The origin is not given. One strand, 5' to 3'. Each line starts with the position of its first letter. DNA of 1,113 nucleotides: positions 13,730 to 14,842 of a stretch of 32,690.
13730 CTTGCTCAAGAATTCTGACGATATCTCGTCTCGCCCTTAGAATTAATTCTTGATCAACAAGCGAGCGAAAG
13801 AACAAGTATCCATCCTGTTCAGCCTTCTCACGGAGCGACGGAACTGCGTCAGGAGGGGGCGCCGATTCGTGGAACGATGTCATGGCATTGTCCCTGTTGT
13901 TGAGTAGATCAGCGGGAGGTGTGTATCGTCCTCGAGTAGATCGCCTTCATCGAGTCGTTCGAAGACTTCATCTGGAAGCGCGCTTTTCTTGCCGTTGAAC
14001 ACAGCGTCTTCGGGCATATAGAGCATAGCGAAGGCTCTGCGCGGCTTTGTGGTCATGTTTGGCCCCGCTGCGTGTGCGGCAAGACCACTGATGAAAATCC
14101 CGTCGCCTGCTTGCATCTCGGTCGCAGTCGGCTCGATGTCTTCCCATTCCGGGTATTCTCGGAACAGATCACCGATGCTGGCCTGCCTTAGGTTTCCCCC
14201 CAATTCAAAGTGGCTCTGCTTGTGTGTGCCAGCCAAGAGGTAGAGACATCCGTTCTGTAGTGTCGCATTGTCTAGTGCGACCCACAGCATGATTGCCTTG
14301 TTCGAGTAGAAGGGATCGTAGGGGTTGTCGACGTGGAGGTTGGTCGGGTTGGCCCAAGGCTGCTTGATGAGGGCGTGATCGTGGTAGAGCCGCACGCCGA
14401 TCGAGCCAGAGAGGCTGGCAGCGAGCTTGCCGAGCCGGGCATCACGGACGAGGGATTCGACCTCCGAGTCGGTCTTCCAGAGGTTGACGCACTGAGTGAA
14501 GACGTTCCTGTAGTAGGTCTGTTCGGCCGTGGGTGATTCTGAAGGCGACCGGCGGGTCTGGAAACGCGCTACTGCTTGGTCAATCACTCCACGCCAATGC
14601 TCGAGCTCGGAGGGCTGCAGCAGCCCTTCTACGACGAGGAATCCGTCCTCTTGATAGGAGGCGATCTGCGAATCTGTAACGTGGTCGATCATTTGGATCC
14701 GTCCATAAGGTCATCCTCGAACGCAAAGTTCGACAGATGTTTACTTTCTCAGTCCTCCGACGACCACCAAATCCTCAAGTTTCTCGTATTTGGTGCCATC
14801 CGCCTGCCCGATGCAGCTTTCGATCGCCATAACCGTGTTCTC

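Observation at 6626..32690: Nine PhyH-family Fe(II)/2OG oxygenase genes packed into one 26-kb stretch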

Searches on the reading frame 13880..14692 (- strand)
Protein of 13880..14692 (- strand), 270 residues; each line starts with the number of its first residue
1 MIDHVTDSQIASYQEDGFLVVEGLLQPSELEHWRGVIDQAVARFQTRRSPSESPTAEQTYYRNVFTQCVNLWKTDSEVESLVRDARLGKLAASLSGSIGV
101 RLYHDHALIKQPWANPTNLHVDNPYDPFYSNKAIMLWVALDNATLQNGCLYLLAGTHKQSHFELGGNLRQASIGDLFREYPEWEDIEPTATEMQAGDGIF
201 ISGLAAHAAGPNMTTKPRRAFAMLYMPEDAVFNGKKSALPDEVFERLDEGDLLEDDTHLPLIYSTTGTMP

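Call 3: search_protein_families(library=pfam, proteins=[window:13880-14692:-], max_evalue=0.01)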
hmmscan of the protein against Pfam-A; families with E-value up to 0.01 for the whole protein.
window:13880-14692:- (270 aa): 1 family
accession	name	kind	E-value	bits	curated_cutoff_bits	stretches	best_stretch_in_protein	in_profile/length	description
PF05721.19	PhyH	-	1.7e-28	100.8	22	1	13-220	1-213/213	Phytanoyl-CoA dioxygenase (PhyH)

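Call 8: find_encoding_contigs(protein=window:13880-14692:-, flank=10000, max_places=6)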
Protein window:13880-14692:- (270 aa): 21 contigs read that carry it; 6 places shown.
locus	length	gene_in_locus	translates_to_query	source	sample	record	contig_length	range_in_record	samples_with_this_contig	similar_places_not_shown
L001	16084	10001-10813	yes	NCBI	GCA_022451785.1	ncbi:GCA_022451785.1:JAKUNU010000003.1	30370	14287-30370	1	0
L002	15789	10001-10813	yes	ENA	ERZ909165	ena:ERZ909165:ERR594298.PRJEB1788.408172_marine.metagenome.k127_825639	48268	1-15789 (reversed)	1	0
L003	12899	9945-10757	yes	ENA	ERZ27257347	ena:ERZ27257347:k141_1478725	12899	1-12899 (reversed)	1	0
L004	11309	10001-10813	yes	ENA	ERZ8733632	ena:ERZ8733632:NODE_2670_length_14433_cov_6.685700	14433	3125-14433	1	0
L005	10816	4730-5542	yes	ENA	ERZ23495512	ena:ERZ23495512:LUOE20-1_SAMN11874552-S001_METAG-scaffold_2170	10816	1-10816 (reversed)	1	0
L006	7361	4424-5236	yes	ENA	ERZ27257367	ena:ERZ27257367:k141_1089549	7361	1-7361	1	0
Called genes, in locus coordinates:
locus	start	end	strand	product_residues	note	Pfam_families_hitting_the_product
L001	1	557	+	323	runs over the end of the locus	PF03786:UxuA, PF01261:AP_endonuc_2, PF03786:UxuA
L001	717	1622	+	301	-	PF04616:Glyco_hydro_43, PF00251:Glyco_hydro_32N (weak)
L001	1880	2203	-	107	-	PF05336:rhaM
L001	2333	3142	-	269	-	PF05721:PhyH (faint)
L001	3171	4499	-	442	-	-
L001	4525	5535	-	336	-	PF00296:Bac_luciferase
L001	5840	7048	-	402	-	PF02515:CoA_transf_3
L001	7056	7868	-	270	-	PF03328:HpcH_HpaI, PF15617:C-C_Bond_Lyase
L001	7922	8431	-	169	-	PF19315:MC_hydratase, PF01575:MaoC_dehydratas, PF13452:FAS1_DH_region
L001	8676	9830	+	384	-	PF00487:FA_desaturase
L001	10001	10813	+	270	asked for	PF05721:PhyH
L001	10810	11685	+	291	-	PF05721:PhyH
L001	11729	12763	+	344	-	PF00248:Aldo_ket_red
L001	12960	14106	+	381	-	PF05721:PhyH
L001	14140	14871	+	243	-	PF05721:PhyH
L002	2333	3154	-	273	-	PF05721:PhyH (faint)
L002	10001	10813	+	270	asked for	PF05721:PhyH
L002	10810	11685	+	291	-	PF05721:PhyH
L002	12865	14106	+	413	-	PF05721:PhyH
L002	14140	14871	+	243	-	PF05721:PhyH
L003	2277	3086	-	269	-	PF05721:PhyH (faint)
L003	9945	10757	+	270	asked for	PF05721:PhyH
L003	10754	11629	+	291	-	PF05721:PhyH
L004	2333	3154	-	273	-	PF05721:PhyH (faint)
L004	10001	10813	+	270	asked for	PF05721:PhyH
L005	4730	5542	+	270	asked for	PF05721:PhyH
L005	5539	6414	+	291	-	PF05721:PhyH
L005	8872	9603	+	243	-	PF05721:PhyH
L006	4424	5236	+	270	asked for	PF05721:PhyH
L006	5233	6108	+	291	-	PF05721:PhyH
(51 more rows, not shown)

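Call 9: find_homologous_proteins(query=window:13880-14692:-, max_evalue=1e-10)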
Query window:13880-14692:- (270 aa): 294 proteins with E <= 1e-10 among 1143 candidates; the best 120 are listed.
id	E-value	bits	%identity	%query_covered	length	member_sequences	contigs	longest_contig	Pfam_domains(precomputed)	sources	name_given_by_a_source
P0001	1.1e-178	610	99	100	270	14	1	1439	PF05721.20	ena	-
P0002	7.6e-124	430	71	98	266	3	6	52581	PF05721.20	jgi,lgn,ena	jgi:phytanoyl-CoA hydroxylase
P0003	1.7e-121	423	69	98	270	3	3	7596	PF05721.20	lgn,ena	-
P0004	1.1e-117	410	64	98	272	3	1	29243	PF05721.20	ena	-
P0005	1.4e-116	407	65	98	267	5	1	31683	PF05721.20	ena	-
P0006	1.7e-115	403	65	96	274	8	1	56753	PF05721.20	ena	-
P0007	3.9e-115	402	63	98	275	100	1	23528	PF05721.20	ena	-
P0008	6.2e-115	401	64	98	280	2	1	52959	PF05721.20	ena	-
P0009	8.7e-115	401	64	98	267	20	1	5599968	PF05721.20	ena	-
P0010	1.1e-114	400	64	98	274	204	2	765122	PF05721.20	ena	-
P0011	1.4e-114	400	64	98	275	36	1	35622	PF05721.20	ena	-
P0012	1.5e-114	400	63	98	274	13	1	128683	PF05721.20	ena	-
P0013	2.4e-114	399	64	98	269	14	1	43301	PF05721.20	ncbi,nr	ncbi:phytanoyl-CoA dioxygenase family protein [Candidatus Poribacteria bacterium]|nr:phytanoyl-CoA d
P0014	6.2e-114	398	63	98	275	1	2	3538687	PF05721.20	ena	-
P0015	8.6e-114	397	63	98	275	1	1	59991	PF05721.20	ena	-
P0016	1.3e-113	397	64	98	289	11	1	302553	PF05721.20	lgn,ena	-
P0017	1.9e-113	396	64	97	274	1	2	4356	PF05721.20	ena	-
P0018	2.4e-113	396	63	98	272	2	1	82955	PF05721.20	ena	-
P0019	3.2e-113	396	63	98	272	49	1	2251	PF05721.20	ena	-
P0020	2.3e-112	393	62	98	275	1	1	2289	PF05721.20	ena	-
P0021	2.7e-112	393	63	98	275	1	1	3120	PF05721.20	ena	-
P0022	4.9e-112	392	62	98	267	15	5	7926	PF05721.20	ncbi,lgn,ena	-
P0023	5.2e-112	392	62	98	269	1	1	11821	PF05721.20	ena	-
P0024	8.9e-112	391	63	97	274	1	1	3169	PF05721.20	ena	-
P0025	1.8e-111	390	63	96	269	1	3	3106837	PF05721.20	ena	-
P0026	2.5e-111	389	61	100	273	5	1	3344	PF05721.20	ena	-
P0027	5.0e-111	388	61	98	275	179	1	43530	PF05721.20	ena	-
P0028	5.1e-111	388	63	98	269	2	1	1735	PF05721.20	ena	-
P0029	5.7e-111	388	61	96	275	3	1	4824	PF05721.20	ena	-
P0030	6.5e-111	388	61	98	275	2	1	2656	PF05721.20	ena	-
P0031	6.9e-111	388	63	95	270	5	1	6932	PF05721.20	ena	-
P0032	1.0e-110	387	62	97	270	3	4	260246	PF05721.20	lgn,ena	-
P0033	1.4e-110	387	63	98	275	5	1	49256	PF05721.20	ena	-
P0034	1.6e-110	387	63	98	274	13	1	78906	PF05721.20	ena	-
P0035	1.1e-109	384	62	98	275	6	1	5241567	PF05721.20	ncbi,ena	-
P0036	3.6e-109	382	61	98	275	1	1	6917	PF05721.20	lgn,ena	-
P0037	3.6e-109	382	61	100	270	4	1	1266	PF05721.20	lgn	-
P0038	6.6e-109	381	60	100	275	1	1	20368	PF05721.20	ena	-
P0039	9.8e-109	381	60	97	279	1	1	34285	PF05721.20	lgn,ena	-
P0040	1.5e-107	377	59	98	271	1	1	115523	PF05721.20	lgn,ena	-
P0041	2.1e-107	377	60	98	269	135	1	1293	PF05721.20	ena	-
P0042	2.4e-107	376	60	100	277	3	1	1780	PF05721.20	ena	-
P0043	3.9e-107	376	62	98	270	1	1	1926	PF05721.20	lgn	-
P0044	5.8e-106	372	61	97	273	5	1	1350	PF05721.20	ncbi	-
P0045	1.7e-103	364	59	99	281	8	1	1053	PF05721.20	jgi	jgi:ectoine hydroxylase-related dioxygenase (phytanoyl-CoA dioxygenase family)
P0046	3.1e-103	363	59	96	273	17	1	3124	PF05721.20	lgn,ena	-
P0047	2.0e-102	360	59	99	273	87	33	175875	PF05721.20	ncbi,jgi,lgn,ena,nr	ncbi:MAG: phytanoyl-CoA dioxygenase family protein [Gemmatimonadetes bacterium]|jgi:phytanoyl-CoA hy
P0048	8.5e-102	358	59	98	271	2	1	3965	PF05721.20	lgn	-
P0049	9.7e-102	358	60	96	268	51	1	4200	PF05721.20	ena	-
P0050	1.0e-101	358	59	96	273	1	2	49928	PF05721.20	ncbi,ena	-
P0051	2.2e-100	354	57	96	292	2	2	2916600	PF05721.20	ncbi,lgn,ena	-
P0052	2.5e-100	353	58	98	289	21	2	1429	PF05721.20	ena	-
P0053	3.6e-100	353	58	98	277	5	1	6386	PF05721.20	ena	-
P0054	4.3e-100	353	58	96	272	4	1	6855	PF05721.20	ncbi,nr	ncbi:MAG: phytanoyl-CoA dioxygenase family protein [Candidatus Latescibacterota bacterium]|nr:phytan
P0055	7.8e-100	352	59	97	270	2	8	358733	PF05721.20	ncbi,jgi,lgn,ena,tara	tara:strand:+ start:1505 stop:2317 length:813 start_codon:yes stop_codon:yes gene_type:complete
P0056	2.0e-99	350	57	98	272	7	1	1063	PF05721.20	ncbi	-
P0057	5.7e-99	349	57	98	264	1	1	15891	PF05721.20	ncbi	ncbi:MAG: phytanoyl-CoA dioxygenase family protein [Chloroflexota bacterium]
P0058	6.8e-99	349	70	83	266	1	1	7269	PF05721.20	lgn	-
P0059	1.7e-98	347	58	96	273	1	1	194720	PF05721.20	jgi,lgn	jgi:ectoine hydroxylase-related dioxygenase (phytanoyl-CoA dioxygenase family)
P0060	3.4e-98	346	57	96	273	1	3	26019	PF05721.20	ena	-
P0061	5.8e-98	346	59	96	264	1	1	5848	PF05721.20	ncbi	ncbi:MAG: phytanoyl-CoA dioxygenase family protein [Chloroflexota bacterium]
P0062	7.6e-98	345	59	97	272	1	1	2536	PF05721.20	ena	-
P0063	9.0e-98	345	56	98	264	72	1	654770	PF05721.20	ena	-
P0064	1.5e-97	344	56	96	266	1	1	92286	PF05721.20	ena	-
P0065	1.6e-97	344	58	97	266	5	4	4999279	PF05721.20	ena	-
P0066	1.7e-97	344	53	99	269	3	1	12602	PF05721.20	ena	-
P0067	2.6e-96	340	58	98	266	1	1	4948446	PF05721.20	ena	-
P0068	4.0e-96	340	55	98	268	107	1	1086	PF05721.20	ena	-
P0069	4.8e-96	339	56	94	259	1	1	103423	PF05721.20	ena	-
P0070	6.1e-96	339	56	98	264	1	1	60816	PF05721.20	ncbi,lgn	ncbi:MAG: phytanoyl-CoA dioxygenase family protein [Chloroflexota bacterium]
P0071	7.4e-96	339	53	98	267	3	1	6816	PF05721.20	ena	-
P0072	8.8e-96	338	56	99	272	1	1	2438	PF05721.20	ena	-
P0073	2.7e-95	337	56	97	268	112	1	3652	PF05721.20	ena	-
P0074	2.9e-95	337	56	97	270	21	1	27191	PF05721.20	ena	-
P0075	3.8e-95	336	57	96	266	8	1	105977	PF05721.20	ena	-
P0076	5.9e-94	332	55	98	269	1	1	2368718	PF05721.20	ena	-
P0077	7.8e-94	332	53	98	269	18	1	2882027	PF05721.20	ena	-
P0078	8.1e-94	332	55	98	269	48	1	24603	PF05721.20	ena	-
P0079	9.5e-94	332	53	97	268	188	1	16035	PF05721.20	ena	-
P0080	1.4e-93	331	55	98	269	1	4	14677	PF05721.20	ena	-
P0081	2.4e-93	330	54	98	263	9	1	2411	PF05721.20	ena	-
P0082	3.3e-93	330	50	100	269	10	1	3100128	PF05721.20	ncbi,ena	-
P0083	3.7e-93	330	57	96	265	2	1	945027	PF05721.20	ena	-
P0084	8.3e-93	329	55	98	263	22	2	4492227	PF05721.20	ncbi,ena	-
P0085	3.6e-92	327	55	98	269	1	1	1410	PF05721.20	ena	-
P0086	4.5e-92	326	54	99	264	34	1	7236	PF05721.20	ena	-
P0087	4.5e-92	326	53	96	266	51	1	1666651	PF05721.20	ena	-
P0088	1.7e-91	324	54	96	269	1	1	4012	PF05721.20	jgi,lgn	-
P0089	5.6e-91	323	54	98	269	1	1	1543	PF05721.20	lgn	-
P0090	1.2e-90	322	55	98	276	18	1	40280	PF05721.20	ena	-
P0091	1.7e-90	321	54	98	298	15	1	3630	PF05721.20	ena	-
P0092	7.5e-90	319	54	96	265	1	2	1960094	PF05721.20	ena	-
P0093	1.5e-89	318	54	98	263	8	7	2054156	PF05721.20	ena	-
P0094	8.4e-89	316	53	97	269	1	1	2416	PF05721.20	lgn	-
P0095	7.0e-87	309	51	98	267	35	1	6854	PF05721.20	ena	-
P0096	7.3e-86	306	52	97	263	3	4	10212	PF05721.20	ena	-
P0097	8.8e-86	306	51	98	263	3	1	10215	PF05721.20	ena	-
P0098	9.6e-86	306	51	98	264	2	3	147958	PF05721.20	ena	-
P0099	1.3e-85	305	52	99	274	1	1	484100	PF05721.20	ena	-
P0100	1.4e-85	305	51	97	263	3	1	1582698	PF05721.20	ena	-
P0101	3.7e-84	300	52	97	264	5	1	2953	PF05721.20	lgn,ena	-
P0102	1.9e-83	298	52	98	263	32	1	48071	PF05721.20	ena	-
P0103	3.2e-83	297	71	65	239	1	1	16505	PF05721.20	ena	-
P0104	5.3e-83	297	52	97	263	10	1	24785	PF05721.20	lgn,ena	-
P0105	9.8e-83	296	51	97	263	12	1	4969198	PF05721.20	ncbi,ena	-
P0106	1.2e-82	295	52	96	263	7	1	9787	PF05721.20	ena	-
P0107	2.8e-82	294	52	97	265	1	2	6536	PF05721.20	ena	-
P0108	1.1e-81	292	51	97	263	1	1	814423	PF05721.20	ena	-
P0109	1.5e-81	292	52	97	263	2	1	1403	PF05721.20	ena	-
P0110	2.1e-81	291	52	97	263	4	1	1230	PF05721.20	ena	-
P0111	3.9e-81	290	50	97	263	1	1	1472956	PF05721.20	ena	-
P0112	4.1e-81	290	50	97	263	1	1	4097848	PF05721.20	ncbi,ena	-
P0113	4.9e-81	290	50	97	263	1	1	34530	PF05721.20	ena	-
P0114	2.4e-80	288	58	78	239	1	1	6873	PF05721.20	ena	-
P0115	3.6e-80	287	50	98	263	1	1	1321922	PF05721.20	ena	-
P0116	3.7e-80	287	51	97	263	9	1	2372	PF05721.20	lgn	-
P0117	4.5e-80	287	52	97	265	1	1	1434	PF05721.20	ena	-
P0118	5.7e-80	287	51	97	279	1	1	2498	PF05721.20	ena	-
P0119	1.7e-79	285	50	98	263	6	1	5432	PF05721.20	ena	-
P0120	2.5e-79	284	58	78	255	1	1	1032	PF05721.20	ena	-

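Call 11: find_related_loci(query=A1, collection=genome_contigs, flank=10000)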
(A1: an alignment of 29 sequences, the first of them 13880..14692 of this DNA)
Query A1 (270 aa) in genome_contigs; peptide patterns used: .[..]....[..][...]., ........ (x = any residue, [..] = any of these).
226 stretches matched a pattern; 209 encode a relative of the query (tblastn E <= 1e-3); the best 80 are kept; 80 distinct loci.
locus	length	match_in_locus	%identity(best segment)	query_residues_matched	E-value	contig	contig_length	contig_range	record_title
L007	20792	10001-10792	64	1-264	2e-122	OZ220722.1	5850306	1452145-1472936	MAG: Candidatus Poribacteria bacterium isolate 09e4b887-e8cc-4912-b364-6afc626817b5 genome assembly, chromosome: 1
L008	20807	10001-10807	62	1-269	7e-122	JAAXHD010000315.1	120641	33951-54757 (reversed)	MAG: Candidatus Poribacteria bacterium isolate Plut_88880 unfiltered_Plut_88880_genomic_contig_33429, whole genome shotg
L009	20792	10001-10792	65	1-264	8e-122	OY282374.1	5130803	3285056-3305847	MAG: Candidatus Poribacteria bacterium genome assembly, chromosome: 1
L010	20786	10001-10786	65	6-267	7e-122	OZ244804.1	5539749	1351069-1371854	MAG: Candidatus Poribacteria bacterium isolate 01d6ffbc-f1d2-4681-b35a-d9b575322fea genome assembly, chromosome: 1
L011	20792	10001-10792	65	1-264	1e-121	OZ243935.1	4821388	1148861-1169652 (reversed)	MAG: Candidatus Poribacteria bacterium isolate 04a31957-9a65-48c7-867d-416cbb8de8da genome assembly, chromosome: 1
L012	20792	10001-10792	64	1-264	3e-121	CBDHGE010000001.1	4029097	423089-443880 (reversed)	MAG: Candidatus Poribacteria bacterium isolate 9ac9c1da-626f-4e18-9c15-12d165d572a9 genome assembly, contig: contig_1, w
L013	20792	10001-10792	64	1-264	6e-121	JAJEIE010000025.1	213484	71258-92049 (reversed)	MAG: Candidatus Poribacteria bacterium isolate p16x65bins.49 k141_257545, whole genome shotgun sequence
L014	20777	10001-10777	65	6-264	2e-120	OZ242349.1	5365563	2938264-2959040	MAG: Candidatus Poribacteria bacterium isolate e367748c-ea16-458c-b08a-e5b385d280ea genome assembly, chromosome: 1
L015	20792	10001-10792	64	1-264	9e-121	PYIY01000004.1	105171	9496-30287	MAG: Candidatus Poribacteria bacterium isolate PCPOR4 Ga0207198_1004, whole genome shotgun sequence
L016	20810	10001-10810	63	1-270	4e-120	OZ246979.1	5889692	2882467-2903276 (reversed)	MAG: Candidatus Poribacteria bacterium isolate b1f05427-043e-45ba-8b49-4d0e3d1ba290 genome assembly, chromosome: 1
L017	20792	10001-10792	63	1-264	8e-120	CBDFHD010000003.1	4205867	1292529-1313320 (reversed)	MAG: Candidatus Poribacteria bacterium isolate 3ddb7f14-4d05-4080-9b3f-f5d75a2c5508 genome assembly, contig: contig_3, w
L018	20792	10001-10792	64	1-264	8e-120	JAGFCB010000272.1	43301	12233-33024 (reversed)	MAG: Candidatus Poribacteria bacterium isolate SB0101 contig_4790, whole genome shotgun sequence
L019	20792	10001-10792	63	1-264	2e-119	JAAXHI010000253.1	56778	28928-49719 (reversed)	MAG: Candidatus Poribacteria bacterium isolate Plut_88885 unfiltered_Plut_88885_genomic_contig_261843, whole genome shot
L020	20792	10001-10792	63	1-264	1e-119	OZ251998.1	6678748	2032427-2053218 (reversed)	MAG: Candidatus Poribacteria bacterium isolate 8f110123-501e-42ad-9d55-583bbc997c7d genome assembly, chromosome: 1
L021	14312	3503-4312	62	1-270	1e-119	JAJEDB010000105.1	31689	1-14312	MAG: Candidatus Poribacteria bacterium isolate jk18xAbins.50 k141_272187, whole genome shotgun sequence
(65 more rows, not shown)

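Call 15: search_protein_families(library=ncbifam, proteins=[window:13880-14692:-], max_evalue=0.01)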
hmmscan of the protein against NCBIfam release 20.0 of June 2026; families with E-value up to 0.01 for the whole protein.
window:13880-14692:- (270 aa): 3 families
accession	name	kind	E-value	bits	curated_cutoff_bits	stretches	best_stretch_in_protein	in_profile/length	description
NF052437.1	MPhHdxlPhnYGIM8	equivalog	1.2e-15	57.7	500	1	4-225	4-213/260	methylphosphonate hydroxylase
TIGR01762.1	chlorin-enz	subfamily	6.4e-07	29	226.3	1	132-163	132-163/288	chlorinating enzyme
TIGR02408.1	ectoine_ThpD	equivalog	1.3e-06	27.9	336.5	1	3-159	15-171/277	ectoine hydroxylase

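Call 23: search_solved_structures(query=window:13880-14692:-, max_evalue=0.001)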
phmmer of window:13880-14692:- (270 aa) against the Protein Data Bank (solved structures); distinct sequences matched with E-value up to 0.001: 15.
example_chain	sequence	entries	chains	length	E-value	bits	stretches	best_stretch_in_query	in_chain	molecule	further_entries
5epa_A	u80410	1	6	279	7.4e-16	61.5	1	7-263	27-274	SnoK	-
4xab_A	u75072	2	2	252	2.9e-14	56.3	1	101-229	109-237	EvdO2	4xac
9c9n_A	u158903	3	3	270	2.3e-13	53.4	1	5-248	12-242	Fe/2-OG dependent dioxygenase MysH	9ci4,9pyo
9pze_A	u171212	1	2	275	2.4e-13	53.3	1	5-248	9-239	Fe/2-OG dependent dioxygenase MysH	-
2a1x_A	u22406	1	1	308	7.7e-12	48.4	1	8-232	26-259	Phytanoyl-CoA dioxygenase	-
2opw_A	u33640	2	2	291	5.5e-10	42.3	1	84-226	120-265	PHYHD1 protein | Phytanoyl-CoA dioxygenase domain-containing protein 1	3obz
5ybm_A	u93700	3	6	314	1.4e-09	41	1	7-224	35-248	PrhA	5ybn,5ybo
5ybp_A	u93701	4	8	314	1.8e-09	40.6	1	7-223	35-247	PrhA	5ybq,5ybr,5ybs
5ybt_A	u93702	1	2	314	1.9e-09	40.6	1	7-223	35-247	PrhA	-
5ep9_A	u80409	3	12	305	2.8e-09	40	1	10-241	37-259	SnoN,Epimerase SnoN | SnoN,SnoN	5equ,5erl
5ybl_A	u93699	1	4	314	1.6e-05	27.6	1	7-223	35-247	Multifunctional dioxygenase ausE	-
6zyk_A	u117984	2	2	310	0.00011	24.9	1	128-239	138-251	Monooxygenase | Uncharacterized protein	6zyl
3gja_A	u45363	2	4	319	0.00018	24.2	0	126-163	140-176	CytC3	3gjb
7vbq_A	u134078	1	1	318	0.00027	23.6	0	171-227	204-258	Fe(II)/(alpha)ketoglutarate-dependent dioxygenase TlxJ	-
5m0t_A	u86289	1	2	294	0.00084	22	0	13-245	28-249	Alpha-ketoglutarate-dependent non-heme iron oxygenase EasH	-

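Call 35: list_cluster_members(proteins=[window:13880-14692:-, window:13008-13883:-, window:10587-11828:-, window:9822-10553:-, window:11930-12964:-, window:2418-3932:+, window:31358-32308:-, window:28453-29469:+, window:6626-7420:-, window:7414-8232:-])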
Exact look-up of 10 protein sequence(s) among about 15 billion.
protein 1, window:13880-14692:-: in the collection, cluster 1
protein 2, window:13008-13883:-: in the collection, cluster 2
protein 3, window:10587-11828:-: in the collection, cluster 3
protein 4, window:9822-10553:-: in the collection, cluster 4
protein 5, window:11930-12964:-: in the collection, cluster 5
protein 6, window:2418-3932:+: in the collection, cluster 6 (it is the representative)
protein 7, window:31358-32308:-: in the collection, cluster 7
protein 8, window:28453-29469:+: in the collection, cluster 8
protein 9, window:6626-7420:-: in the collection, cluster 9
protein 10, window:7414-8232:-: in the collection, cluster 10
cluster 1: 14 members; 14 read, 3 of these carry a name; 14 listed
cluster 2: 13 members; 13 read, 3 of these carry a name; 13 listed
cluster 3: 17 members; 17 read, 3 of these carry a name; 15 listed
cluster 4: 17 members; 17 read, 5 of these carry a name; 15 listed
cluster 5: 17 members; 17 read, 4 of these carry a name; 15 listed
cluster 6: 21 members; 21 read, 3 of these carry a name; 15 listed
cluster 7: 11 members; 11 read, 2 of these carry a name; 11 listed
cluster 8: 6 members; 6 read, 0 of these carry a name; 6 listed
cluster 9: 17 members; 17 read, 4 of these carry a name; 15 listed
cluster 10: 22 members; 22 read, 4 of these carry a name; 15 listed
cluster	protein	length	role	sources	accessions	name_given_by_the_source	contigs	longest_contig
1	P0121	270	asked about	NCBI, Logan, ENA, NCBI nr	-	-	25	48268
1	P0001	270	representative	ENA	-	-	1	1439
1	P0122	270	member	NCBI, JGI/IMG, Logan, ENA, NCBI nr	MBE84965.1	MAG: phytanoyl-CoA dioxygenase [Gemmatimonadetes bacterium] | ectoine hydroxylase-related dioxygenase (phytanoyl-CoA dioxygenase family) | phytanoyl-CoA dioxygenase [Gemmatimonadota bacterium]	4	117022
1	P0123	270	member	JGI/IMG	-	phytanoyl-CoA hydroxylase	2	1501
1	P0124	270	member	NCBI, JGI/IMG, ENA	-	phytanoyl-CoA hydroxylase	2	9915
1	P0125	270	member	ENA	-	-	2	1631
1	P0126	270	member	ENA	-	-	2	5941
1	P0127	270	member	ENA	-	-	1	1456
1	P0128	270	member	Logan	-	-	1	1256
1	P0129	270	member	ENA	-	-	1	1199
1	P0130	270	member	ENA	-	-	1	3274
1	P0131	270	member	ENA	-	-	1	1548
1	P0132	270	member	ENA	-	-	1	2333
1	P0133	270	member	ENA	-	-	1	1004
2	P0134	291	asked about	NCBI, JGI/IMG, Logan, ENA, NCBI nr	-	-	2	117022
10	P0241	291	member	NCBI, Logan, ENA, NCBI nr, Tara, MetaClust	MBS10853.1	MAG: hypothetical protein CME19_04535 [Gemmatimonadetes bacterium] | hypothetical protein [Gemmatimonadota bacterium] | strand:+ start:682 stop:1557 length:876 start_codon:yes stop_codon:yes gene_type:complete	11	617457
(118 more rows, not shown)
